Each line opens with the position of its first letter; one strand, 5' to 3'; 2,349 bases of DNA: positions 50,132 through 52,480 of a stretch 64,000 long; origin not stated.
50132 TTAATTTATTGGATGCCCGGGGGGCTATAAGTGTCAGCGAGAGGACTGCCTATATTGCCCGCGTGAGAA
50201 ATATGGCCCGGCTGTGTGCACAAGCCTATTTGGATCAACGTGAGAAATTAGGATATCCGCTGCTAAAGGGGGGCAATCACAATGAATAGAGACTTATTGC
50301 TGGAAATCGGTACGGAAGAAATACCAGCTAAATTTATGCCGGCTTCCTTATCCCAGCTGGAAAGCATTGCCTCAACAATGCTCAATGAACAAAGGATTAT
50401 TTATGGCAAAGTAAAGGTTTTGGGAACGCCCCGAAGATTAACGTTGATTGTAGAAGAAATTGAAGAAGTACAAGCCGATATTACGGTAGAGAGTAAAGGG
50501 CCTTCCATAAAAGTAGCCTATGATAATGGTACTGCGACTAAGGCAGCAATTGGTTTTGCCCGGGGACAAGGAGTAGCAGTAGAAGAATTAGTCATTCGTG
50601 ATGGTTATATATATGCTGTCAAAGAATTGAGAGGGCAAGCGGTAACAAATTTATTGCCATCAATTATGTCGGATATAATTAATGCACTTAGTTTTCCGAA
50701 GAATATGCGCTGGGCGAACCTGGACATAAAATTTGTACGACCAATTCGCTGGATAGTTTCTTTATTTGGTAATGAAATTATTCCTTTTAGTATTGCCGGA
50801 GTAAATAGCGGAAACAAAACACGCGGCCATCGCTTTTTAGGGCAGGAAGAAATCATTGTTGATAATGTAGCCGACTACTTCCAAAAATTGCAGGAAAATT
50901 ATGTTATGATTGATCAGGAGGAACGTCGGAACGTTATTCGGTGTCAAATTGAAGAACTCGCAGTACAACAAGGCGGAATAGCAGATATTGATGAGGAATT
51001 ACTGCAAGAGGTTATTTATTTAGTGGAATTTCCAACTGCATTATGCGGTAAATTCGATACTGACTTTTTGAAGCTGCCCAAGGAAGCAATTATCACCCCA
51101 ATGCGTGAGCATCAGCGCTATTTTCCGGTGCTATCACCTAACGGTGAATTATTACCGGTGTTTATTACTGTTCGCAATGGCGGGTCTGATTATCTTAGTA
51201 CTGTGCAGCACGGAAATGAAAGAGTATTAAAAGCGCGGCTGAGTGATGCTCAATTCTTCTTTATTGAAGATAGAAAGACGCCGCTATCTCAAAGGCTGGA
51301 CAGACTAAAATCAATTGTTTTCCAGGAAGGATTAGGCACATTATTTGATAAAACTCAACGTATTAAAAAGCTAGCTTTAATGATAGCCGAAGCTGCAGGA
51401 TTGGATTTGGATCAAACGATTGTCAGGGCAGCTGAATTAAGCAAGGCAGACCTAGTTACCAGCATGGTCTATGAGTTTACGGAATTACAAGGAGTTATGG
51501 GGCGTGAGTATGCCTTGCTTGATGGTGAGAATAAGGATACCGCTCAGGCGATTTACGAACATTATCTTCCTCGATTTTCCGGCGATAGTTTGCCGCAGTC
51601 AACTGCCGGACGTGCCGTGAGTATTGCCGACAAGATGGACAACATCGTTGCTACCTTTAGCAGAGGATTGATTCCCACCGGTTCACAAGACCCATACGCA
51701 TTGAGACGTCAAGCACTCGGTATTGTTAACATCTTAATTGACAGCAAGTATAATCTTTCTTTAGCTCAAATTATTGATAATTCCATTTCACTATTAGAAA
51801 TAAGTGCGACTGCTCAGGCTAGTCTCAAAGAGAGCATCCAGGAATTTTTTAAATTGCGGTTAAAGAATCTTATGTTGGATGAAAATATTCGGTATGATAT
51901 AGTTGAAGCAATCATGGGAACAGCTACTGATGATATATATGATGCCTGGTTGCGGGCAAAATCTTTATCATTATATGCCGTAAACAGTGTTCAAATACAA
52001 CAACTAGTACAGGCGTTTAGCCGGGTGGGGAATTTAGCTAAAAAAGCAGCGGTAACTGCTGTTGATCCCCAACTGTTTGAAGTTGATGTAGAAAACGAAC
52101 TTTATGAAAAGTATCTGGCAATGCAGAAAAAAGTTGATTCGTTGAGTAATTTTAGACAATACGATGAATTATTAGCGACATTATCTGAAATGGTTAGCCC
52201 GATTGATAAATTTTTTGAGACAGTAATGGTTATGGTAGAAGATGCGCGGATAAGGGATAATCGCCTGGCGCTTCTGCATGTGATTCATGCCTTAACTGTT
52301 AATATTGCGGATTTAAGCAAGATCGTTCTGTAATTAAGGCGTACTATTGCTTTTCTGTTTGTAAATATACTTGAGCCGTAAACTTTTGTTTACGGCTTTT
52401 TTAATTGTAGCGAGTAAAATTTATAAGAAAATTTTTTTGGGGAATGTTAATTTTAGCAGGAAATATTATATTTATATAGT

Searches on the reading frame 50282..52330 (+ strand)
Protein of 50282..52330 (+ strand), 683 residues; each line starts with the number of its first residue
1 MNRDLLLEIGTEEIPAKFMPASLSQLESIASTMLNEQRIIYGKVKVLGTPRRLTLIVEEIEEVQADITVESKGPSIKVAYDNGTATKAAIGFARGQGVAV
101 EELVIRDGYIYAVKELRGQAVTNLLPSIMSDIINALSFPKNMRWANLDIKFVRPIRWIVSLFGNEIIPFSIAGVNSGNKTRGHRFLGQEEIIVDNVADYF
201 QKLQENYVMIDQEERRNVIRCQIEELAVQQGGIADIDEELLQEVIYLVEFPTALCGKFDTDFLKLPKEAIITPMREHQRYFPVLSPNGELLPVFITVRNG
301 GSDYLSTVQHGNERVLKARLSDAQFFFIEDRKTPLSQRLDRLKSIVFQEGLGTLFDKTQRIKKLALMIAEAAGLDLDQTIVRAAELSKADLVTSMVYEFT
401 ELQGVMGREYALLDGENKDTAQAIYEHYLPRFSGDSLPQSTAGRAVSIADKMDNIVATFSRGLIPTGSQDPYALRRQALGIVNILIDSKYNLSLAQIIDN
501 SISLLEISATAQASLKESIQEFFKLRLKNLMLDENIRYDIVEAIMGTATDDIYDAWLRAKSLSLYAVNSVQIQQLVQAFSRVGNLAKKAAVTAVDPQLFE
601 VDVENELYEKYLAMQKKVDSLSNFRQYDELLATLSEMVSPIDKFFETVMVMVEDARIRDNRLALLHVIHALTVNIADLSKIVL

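Call 21: search_protein_families(library=pfam, proteins=[window:50282-52330:+])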
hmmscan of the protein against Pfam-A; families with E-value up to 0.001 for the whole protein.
window:50282-52330:+ (683 aa): 2 families
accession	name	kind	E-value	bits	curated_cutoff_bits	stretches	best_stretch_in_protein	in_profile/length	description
PF02092.22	tRNA_synt_2f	-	3.1e-215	716.6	29.2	1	5-545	1-535/536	Glycyl-tRNA synthetase beta subunit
PF05746.21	DALR_1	-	7.1e-08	33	22.3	1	577-669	3-99/117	DALR anticodon binding domain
